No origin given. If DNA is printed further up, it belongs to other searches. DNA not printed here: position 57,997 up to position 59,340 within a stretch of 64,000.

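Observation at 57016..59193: GT4 - STAS - phosphoglycosyltransferase triple fusion: the initiating enzyme carries a partner-switching module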

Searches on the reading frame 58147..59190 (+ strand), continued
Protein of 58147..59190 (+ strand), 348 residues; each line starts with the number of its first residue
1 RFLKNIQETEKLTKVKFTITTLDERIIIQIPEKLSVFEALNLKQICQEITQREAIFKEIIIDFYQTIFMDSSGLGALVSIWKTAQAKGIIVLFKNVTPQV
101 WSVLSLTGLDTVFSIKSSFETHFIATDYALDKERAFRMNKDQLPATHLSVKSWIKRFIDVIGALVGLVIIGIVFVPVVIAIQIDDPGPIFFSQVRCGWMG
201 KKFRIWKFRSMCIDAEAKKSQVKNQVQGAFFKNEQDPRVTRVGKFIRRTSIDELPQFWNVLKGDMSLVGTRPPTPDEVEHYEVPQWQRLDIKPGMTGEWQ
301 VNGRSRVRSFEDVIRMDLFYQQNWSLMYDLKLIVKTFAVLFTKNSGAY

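Call 22: find_related_loci(query=A1, collection=genome_contigs, flank=10000)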
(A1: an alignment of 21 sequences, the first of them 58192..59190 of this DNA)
Query A1 (333 aa) in genome_contigs; peptide patterns used: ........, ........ (x = any residue, [..] = any of these).
599 stretches matched a pattern (row limit reached: there are more); 413 encode a relative of the query (tblastn E <= 1e-3); the best 80 are kept; 80 distinct loci.
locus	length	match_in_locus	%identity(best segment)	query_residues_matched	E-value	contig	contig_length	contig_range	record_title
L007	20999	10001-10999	95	1-333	0e+0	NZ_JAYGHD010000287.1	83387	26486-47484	Nostoc sp. UHCC 0251 NODE_3_length_83387_cov_25.993580, whole genome shotgun sequence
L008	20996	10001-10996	70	2-333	4e-166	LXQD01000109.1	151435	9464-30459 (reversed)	Nostoc minutum NIES-26 scaffold20.1, whole genome shotgun sequence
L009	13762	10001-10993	71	2-332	5e-166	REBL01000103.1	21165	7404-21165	MAG: Nodularia sp. (in: Bacteria) isolate LCM1.Bin15 NODE_2542_length_21165_cov_46.2802, whole genome shotgun sequence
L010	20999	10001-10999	71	1-333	4e-165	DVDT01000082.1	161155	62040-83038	MAG TPA_asm: Trichormus sp. M33_DOE_039 k141_1806999, whole genome shotgun sequence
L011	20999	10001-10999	70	1-333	3e-165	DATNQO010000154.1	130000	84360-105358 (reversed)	MAG TPA_asm: Leptolyngbyaceae cyanobacterium isolate SMAG_U16509 k141_20823, whole genome shotgun sequence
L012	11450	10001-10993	71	2-332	2e-164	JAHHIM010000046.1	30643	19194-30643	MAG: Trichormus sp. ATA11-4-KO1 scaffold_70_c1, whole genome shotgun sequence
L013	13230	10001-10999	70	1-333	2e-164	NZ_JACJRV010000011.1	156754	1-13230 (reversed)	Nostoc sp. FACHB-152 contig11, whole genome shotgun sequence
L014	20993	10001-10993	70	2-332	8e-163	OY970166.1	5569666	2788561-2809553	MAG: uncultured cyanobacterium isolate MFD01721.bin.c.4 genome assembly, chromosome: 1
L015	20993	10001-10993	70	2-332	4e-162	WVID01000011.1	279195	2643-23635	Nostoc sp. B(2019) strain B NODE_11_length_279195_cov_48.692589, whole genome shotgun sequence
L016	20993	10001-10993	68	2-332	5e-160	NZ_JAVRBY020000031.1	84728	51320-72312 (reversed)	MAG: Nostoc sp. DedQUE02 Nostoc_sp_DedQUE02_31, whole genome shotgun sequence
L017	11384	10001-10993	68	2-332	2e-159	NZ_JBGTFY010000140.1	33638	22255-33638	MAG: Nostoc sp. isolate JTS-RE202 k141_4794921, whole genome shotgun sequence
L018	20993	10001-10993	68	2-332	3e-159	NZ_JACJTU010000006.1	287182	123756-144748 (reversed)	Nostoc paludosum FACHB-159 contig6, whole genome shotgun sequence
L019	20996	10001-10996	67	1-332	2e-159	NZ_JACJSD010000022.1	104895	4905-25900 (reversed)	Nostoc sp. FACHB-280 contig22, whole genome shotgun sequence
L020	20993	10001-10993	69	2-332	2e-159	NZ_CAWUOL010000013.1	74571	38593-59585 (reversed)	Nodularia chucula CCY0103 isolate Nodularia chucula CCY 0103 NODE_13_length_74571_cov_204.828292, whole genome shotgun s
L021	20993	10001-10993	69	2-332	2e-159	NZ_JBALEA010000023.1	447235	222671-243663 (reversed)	MAG: Nostoc sp. isolate P3068 bin 7 NODE_1_length_447235_cov_49.513070, whole genome shotgun sequence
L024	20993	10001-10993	68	2-332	7e-159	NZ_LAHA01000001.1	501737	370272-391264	Nostoc linckia z4 scaffold1.1, whole genome shotgun sequence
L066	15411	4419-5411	66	2-332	1e-155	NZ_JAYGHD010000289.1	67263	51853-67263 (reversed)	Nostoc sp. UHCC 0251 NODE_8_length_67263_cov_26.156321, whole genome shotgun sequence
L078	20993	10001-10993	64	2-332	1e-153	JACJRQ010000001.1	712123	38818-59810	Nostoc calcicola FACHB-3891 contig1, whole genome shotgun sequence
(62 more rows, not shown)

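Call 31: search_protein_families(library=pfam, proteins=[L024:5783-6871:-, L024:7452-8006:+, L024:8091-8732:+, L024:8970-9788:-, L024:11307-12761:-, L024:13748-14698:-, L024:14854-15351:-, L024:15347-15805:-, L024:16118-17386:-, L024:17675-18850:+], max_evalue=0.001)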
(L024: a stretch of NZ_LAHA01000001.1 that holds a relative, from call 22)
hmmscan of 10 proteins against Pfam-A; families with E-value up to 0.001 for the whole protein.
L024:5783-6871:- (362 aa): 2 families
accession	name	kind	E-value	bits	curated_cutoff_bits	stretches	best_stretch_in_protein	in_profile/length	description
PF00497.25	SBP_bac_3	-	5.4e-19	68.7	26.4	1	60-276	2-121/132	Bacterial extracellular solute-binding proteins, family 3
PF09084.16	NMT1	-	3.9e-06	27.4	20.5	1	150-218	75-145/216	NMT1/THI5 like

L024:7452-8006:+ (185 aa): 0 families

L024:8091-8732:+ (214 aa): 1 family
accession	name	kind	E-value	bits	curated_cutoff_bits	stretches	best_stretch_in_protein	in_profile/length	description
PF11780.13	DUF3318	-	4.9e-46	156.5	25.9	1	17-159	1-141/141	Protein of unknown function (DUF3318)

L024:8970-9788:- (272 aa): 2 families
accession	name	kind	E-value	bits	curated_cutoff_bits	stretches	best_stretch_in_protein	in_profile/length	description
PF04055.27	Radical_SAM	-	1e-07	32.7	29.5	1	46-204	7-161/166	Radical SAM superfamily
PF13353.11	Fer4_12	-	1.4e-05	25.9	22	1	28-138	2-90/137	4Fe-4S single cluster domain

L024:11307-12761:- (484 aa): 1 family
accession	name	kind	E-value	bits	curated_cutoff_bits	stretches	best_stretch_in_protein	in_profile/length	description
PF05128.17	DUF697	-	4.5e-43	147.2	27.7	1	291-451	5-161/162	Domain of unknown function (DUF697)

L024:13748-14698:- (316 aa): 1 family
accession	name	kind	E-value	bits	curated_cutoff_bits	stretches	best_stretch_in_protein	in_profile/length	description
PF06089.17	Asparaginase_II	-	1.6e-116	389.2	25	1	13-314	1-321/322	L-asparaginase II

L024:14854-15351:- (165 aa): 1 family
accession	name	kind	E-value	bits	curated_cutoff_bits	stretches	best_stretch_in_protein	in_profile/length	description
PF06799.16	CGLD27-like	-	1.2e-65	220.4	25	1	8-149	1-142/143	Conserved in the green lineage and diatoms 27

L024:15347-15805:- (152 aa): 1 family
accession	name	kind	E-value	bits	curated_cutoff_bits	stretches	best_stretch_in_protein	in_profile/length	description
PF02410.21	RsfS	-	2.2e-31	108.4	21.6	1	36-132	2-98/98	Ribosomal silencing factor during starvation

L024:16118-17386:- (422 aa): 4 families
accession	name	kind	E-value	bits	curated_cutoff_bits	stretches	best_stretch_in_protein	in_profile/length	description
PF13579.12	Glyco_trans_4_4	-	1.7e-22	80.9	29.7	1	15-199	2-158/158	Glycosyl transferase 4-like domain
PF00534.26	Glycos_transf_1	-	1.7e-18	67.2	26.4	1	216-383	6-171/172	Glycosyl transferases group 1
PF13439.12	Glyco_transf_4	-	2.6e-15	57.3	28.5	1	15-203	3-169/170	Glycosyltransferase Family 4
PF13692.12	Glyco_trans_1_4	-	4.3e-14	53.4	27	1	225-370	2-142/142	Glycosyl transferases group 1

L024:17675-18850:+ (392 aa): 1 family
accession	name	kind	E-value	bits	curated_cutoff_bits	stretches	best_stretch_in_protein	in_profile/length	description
PF00145.23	DNA_methylase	-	1.2e-48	166.6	22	1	8-373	4-323/324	C-5 cytosine-specific DNA methylase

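Call 32: search_protein_families(library=pfam, proteins=[L078:375-1364:+, L078:1423-2004:+, L078:3597-4343:-, L078:4343-5284:-, L078:5435-6889:-, L078:6954-7502:+, L078:8677-9183:+, L078:9183-9686:+, L078:9926-10996:+, L078:11717-14182:+], max_evalue=0.001)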
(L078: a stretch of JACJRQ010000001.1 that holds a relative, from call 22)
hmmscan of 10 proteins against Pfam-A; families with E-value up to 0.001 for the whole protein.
L078:375-1364:+ (330 aa): 2 families
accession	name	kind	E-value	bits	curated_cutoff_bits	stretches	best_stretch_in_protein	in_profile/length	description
PF01556.23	DnaJ_C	-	1.6e-37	129.4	26.6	1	164-302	1-152/152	DnaJ C terminal domain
PF00226.36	DnaJ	-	2.9e-29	101.4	27.8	1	9-71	1-63/63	DnaJ domain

L078:1423-2004:+ (194 aa): 1 family
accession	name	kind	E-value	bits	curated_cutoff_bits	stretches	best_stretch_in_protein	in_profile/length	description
PF00226.36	DnaJ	-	2.7e-19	69.5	27.8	1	22-85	1-63/63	DnaJ domain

L078:3597-4343:- (248 aa): 1 family
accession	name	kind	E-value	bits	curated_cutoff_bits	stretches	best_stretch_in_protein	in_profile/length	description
PF01255.24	Prenyltransf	-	5.9e-92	307.6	27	1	26-246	1-219/219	Putative undecaprenyl diphosphate synthase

L078:4343-5284:- (313 aa): 1 family
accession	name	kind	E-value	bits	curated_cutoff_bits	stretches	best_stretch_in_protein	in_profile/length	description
PF02457.21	DAC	-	2.9e-37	127.3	27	1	126-245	2-118/119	DisA bacterial checkpoint controller nucleotide-binding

L078:5435-6889:- (484 aa): 2 families
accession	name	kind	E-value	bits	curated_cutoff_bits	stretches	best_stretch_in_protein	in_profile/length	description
PF02784.22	Orn_Arg_deC_N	-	6.5e-52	176.8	23.4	1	86-336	10-247/247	Pyridoxal-dependent decarboxylase, pyridoxal binding domain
PF00278.28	Orn_DAP_Arg_deC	-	1.4e-15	57.8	23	1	235-427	5-95/95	Pyridoxal-dependent decarboxylase, C-terminal sheet domain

L078:6954-7502:+ (183 aa): 5 families
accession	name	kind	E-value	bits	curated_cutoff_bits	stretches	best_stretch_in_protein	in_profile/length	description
PF00583.31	Acetyltransf_1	-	2.8e-19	69.9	20.7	1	18-128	3-116/116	Acetyltransferase (GNAT) family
PF13673.13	Acetyltransf_10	-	3.8e-14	53.2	23.6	1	25-133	11-112/128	Acetyltransferase (GNAT) domain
PF13508.13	Acetyltransf_7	-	4.2e-12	46.7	27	1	58-129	13-83/84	Acetyltransferase (GNAT) domain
PF08445.16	FR47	-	1.1e-07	32.1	22.1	1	72-131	22-80/86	FR47-like protein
PF13420.13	Acetyltransf_4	-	4.3e-05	24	24.3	1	82-143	87-149/155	Acetyltransferase (GNAT) domain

L078:8677-9183:+ (169 aa): 1 family
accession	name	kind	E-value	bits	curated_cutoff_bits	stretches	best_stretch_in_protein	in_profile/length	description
PF08660.17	Alg14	-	1.7e-19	70.9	27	1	82-167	79-170/171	Oligosaccharide biosynthesis protein Alg14 like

L078:9183-9686:+ (168 aa): 1 family
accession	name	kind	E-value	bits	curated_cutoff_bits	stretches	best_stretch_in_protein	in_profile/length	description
PF04101.22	Glyco_tran_28_C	-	1.6e-10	41.7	22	1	2-134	2-138/166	Glycosyltransferase family 28 C-terminal domain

L078:9926-10996:+ (357 aa): 3 families
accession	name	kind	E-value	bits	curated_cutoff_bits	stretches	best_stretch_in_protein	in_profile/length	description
PF02397.22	Bac_transf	-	1.6e-68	230.2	27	1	164-350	1-178/179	Bacterial sugar transferase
PF01740.26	STAS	-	5.1e-15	55.6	22.6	1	33-124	9-99/106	STAS domain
PF13466.11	STAS_2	-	2e-09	38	29.2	1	42-119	6-80/80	STAS domain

L078:11717-14182:+ (822 aa): 27 families (the best 25 are shown)
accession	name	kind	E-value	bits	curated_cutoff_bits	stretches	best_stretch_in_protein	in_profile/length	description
PF07724.20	AAA_2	-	9.7e-71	237.6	27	1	537-712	1-166/166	AAA domain (Cdc48 subfamily)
PF02861.25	Clp_N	-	4.7e-40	136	20.7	2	92-143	2-53/53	Clp amino terminal domain, pathogenicity island component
PF17871.7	AAA_lid_9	-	4.1e-34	117.1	22.8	1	342-443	1-102/104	AAA lid domain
PF10431.15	ClpB_D2-small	-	6.6e-26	90.6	21.9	1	718-796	1-79/81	C-terminal, D2-small domain, of ClpB protein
PF00004.35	AAA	-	1.9e-22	80.5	21.2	2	204-325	2-120/131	ATPase family associated with various cellular activities (AAA)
PF07728.20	AAA_5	-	8.3e-18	65.2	22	1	543-662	3-124/139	AAA domain (dynein-related subfamily)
PF13401.12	AAA_22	-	3.7e-11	43.9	27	1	198-290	2-102/130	AAA domain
PF13191.12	AAA_16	-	4.2e-11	44.1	32.6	1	181-227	2-51/167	AAA ATPase domain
PF00158.32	Sigma54_activat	-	7.3e-09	36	20.2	1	514-643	4-125/168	Sigma-54 interaction domain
PF20720.3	nSTAND3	-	2.4e-08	34.3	27.2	0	188-228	7-45/155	Novel STAND NTPase 3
PF05621.17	TniB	-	2.4e-07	30.8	22.4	1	248-338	96-184/189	Bacterial TniB protein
PF02151.25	UVR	-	8.3e-07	29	21.5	1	416-450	1-35/36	UvrB/uvrC motif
PF13238.12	AAA_18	-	6.2e-06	27.1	29.4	0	205-280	3-80/128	AAA domain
PF13173.12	AAA_14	-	7.9e-06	26.3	27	0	543-638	6-88/129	AAA domain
PF01078.27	Mg_chelatase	-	2.3e-05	24.4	20.3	0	200-240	22-62/207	Magnesium chelatase, subunit ChlI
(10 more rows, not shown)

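Call 34: search_dna_similar(query=window:58147-59190:+, collection=plasmids, mode=protein, max_rows=25)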
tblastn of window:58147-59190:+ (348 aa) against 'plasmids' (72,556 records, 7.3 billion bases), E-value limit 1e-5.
Records with a match: 1193; places in all: 1611; records where one place covers at least 80% of the query: 5.
Best place of each record, by identity: <60% 1193.
By first word of the organism name: Rhizobium 165; Ralstonia 132; Phaeobacter 116; Sinorhizobium 85; Lactiplantibacillus 73; Lactococcus 41; Azospirillum 33; Pseudosulfitobacter 30; Shigella 21; Deinococcus 19; and 151 more.
By predicted mobility (MOB-suite, as given by PLSDB): non-mobilizable 730; mobilizable 336; conjugative 127.
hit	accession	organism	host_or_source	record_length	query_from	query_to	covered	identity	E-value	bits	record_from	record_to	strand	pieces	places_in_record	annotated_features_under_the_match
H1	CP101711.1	Synechocystis sp. B12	cell culture,mangrove water from the ...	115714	27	347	92%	47.5%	5e-78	267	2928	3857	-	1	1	sugar transferase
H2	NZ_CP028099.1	Synechocystis sp. IPPAS B-1465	axenic culture,Synechocystis sp. GT-L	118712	27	347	92%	47.5%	5e-78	267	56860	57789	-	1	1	sugar transferase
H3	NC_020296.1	Synechocystis sp. PCC 6803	-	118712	27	347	92%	47.5%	5e-78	267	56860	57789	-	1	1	sugar transferase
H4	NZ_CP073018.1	Synechocystis sp. PCC 6803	cell culture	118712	27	347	92%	47.5%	5e-78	267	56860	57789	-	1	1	sugar transferase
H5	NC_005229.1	Synechocystis sp. PCC 6803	-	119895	27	347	92%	47.5%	5e-78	267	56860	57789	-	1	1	sugar transferase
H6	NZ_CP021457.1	Levilactobacillus brevis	pig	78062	97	348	72%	42.7%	2e-43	167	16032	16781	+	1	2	sugar transferase | CpsB/CapC family capsule biosynthesis tyrosine phosphatase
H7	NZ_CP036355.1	Bacillus sp. SYJ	Pelodiscus sinensis,tissue sample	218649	182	348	48%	55.3%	5e-42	163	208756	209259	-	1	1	bpsD: sugar transferase BpsD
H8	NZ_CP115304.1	Bacillus tropicus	Tryonyx sinensis (Chinese soft-shell ...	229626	182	348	48%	55.3%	5e-42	163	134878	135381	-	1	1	bpsD: sugar transferase BpsD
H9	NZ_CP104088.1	Lactiplantibacillus plantarum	Homo sapiens,cell culture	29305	129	344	62%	42.7%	5e-40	157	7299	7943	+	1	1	sugar transferase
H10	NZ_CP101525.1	Burkholderia arboris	mixed culture,soil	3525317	99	345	71%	37.2%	5e-33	137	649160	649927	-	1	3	none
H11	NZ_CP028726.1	Enterococcus faecalis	cow,Heifers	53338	184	348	47%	55.4%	5e-48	180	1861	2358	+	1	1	sugar transferase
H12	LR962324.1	Enterococcus faecalis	-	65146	184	348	47%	55.4%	5e-48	180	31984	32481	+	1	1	none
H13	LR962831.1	Enterococcus faecalis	-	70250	184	348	47%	55.4%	5e-48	180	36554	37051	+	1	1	none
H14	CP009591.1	Bacillus cereus G9241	Human clinical sample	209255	182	346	47%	54.8%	8e-42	162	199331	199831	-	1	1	bacterial sugar transferase family protein | bpsD: sugar transferase BpsD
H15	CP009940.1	Bacillus cereus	Homo sapiens,Human clinical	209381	182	346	47%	54.8%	8e-42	162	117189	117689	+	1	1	bpsD: sugar transferase BpsD | bacterial sugar transferase family protein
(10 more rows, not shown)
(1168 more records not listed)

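Call 40: list_cluster_members(proteins=[P0138, P0143, P0171, P0126, P0190, P0197, P0183, P0123, P0128, P0001])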
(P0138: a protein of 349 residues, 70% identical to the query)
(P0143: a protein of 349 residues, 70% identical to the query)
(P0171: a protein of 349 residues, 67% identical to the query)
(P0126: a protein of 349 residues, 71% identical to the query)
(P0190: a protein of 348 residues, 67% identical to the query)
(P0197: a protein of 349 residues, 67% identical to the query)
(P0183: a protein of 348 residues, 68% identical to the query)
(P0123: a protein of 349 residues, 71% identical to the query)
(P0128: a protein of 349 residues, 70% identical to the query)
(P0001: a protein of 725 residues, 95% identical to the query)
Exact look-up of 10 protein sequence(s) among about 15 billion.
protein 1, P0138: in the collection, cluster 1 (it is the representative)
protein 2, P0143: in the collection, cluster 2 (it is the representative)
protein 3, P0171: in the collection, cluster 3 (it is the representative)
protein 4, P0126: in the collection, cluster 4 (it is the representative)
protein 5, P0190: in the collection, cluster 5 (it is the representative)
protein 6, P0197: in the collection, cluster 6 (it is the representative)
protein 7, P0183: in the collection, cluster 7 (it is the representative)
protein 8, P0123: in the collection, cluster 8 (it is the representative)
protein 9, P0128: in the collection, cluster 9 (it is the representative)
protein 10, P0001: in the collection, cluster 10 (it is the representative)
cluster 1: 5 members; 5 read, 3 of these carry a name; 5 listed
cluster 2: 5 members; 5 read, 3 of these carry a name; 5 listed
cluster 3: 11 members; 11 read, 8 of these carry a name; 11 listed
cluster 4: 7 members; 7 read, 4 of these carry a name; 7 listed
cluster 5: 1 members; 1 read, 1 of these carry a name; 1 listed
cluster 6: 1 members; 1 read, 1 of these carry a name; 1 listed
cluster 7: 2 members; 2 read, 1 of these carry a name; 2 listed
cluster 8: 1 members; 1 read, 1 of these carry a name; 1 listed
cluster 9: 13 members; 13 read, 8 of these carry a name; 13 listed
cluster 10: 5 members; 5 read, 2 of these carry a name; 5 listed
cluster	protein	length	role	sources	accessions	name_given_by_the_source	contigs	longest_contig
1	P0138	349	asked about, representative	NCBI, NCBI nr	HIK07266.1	MAG TPA: anti-sigma factor antagonist [Trichormus sp. M33_DOE_039] | anti-sigma factor antagonist [Trichormus sp. M33_DOE_039]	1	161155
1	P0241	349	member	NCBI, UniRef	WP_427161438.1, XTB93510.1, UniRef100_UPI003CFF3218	anti-sigma factor antagonist [Aliinostoc sp. HNIBRCY26] | anti-sigma factor antagonist n=1 Tax=Aliinostoc sp. HNIBRCY26 TaxID=3418997 ...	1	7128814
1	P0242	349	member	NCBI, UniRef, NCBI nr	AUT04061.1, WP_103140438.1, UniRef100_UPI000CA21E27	anti-anti-sigma factor [Nostoc sp. CENA543] | anti-sigma factor antagonist n=1 Tax=Nostoc sp. CENA543 TaxID=1869241 RepID=UPI000CA21E27 | anti-sigma factor antagonist [Nostoc sp. CENA543]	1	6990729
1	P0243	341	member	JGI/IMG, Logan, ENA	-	-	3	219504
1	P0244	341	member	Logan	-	-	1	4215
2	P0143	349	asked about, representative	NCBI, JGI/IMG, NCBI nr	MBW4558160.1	MAG: anti-sigma factor antagonist [Trichormus sp. ATA11-4-KO1] | anti-anti-sigma factor | anti-sigma factor antagonist [Trichormus sp. ATA11-4-KO1]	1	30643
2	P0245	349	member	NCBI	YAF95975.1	MAG: anti-sigma factor antagonist [Nodularia sp. CChRGM 3473]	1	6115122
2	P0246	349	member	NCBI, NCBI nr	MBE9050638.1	anti-sigma factor antagonist [Nostocales cyanobacterium LEGE 11386]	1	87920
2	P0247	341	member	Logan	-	-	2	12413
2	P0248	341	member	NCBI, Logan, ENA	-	-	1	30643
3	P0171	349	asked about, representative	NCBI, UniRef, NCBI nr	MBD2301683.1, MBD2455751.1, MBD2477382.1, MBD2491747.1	anti-sigma factor antagonist [Nostoc sp. FACHB-87] | anti-sigma factor antagonist n=1 Tax=Nostocales TaxID=1161 RepID=UPI001687FAB9 | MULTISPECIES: anti-sigma factor antagonist [Nostocales]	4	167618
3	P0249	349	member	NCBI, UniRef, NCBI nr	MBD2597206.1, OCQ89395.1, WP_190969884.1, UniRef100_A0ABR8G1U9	anti-anti-sigma factor [Nostoc sp. MBR 210] | Anti-sigma factor antagonist n=1 Tax=Nostoc spongiaeforme FACHB-130 TaxID=1357510 ... | anti-sigma factor antagonist [Nostoc spongiaeforme]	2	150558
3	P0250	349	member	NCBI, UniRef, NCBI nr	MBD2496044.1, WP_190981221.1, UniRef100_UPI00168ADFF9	anti-sigma factor antagonist [Nostoc sp. FACHB-280] | anti-sigma factor antagonist n=1 Tax=Nostoc sp. FACHB-280 TaxID=2692839 ...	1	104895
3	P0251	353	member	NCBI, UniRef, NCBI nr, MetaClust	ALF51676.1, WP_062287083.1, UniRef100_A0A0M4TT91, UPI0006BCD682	anti-sigma-factor antagonist (STAS) and sugar transfersase [Nostoc piscinale CENA21] | Anti-sigma factor antagonist n=1 Tax=Nostoc piscinale CENA21 TaxID=224013 ... | anti-sigma factor antagonist [Nostoc piscinale]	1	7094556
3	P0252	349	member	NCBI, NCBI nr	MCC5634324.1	exopolysaccharide biosynthesis polyprenyl glycosylphosphotransferase [Nostoc sp. CHAB ...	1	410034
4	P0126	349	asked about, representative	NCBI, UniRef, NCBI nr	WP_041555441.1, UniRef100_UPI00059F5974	anti-sigma factor antagonist [Nostoc sp. PCC 7524] | anti-sigma factor antagonist n=1 Tax=Nostoc sp. (strain ATCC 29411 / PCC 7524) ...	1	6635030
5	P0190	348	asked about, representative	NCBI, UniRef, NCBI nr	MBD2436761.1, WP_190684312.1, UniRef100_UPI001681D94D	sugar transferase [Nostoc sp. FACHB-110] | sugar transferase n=1 Tax=Nostoc sp. FACHB-110 TaxID=2692834 RepID=UPI001681D94D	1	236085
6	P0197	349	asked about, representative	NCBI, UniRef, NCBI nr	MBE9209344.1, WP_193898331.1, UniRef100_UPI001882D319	anti-sigma factor antagonist [Nostoc sp. LEGE 06077] | anti-sigma factor antagonist n=1 Tax=Nostoc sp. LEGE 06077 TaxID=915325 ...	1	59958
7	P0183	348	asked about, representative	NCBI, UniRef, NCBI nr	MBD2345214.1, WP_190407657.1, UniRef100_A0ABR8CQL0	anti-sigma factor antagonist [Anabaena subtropica] | Anti-sigma factor antagonist n=1 Tax=Anabaena subtropica FACHB-260 TaxID=2692884 ...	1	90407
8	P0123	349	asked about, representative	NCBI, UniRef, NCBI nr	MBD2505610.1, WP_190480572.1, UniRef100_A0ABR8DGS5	anti-sigma factor antagonist [Anabaena azotica] | Anti-sigma factor antagonist n=1 Tax=Anabaena azotica FACHB-119 TaxID=947527 ...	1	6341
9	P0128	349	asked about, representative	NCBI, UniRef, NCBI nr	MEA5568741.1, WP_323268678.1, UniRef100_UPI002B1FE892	anti-sigma factor antagonist [Anabaena sp. UHCC 0399] | anti-sigma factor antagonist n=1 Tax=Anabaena sp. UHCC 0399 TaxID=3110238 ...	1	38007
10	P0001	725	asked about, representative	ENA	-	-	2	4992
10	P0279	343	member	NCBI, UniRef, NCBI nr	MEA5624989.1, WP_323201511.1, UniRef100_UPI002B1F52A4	sugar transferase [Nostoc sp. UHCC 0251] | sugar transferase n=1 Tax=Nostoc sp. UHCC 0251 TaxID=3110240 RepID=UPI002B1F52A4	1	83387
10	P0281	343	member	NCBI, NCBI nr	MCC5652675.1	anti-sigma factor antagonist [Nostoc sp. XA013]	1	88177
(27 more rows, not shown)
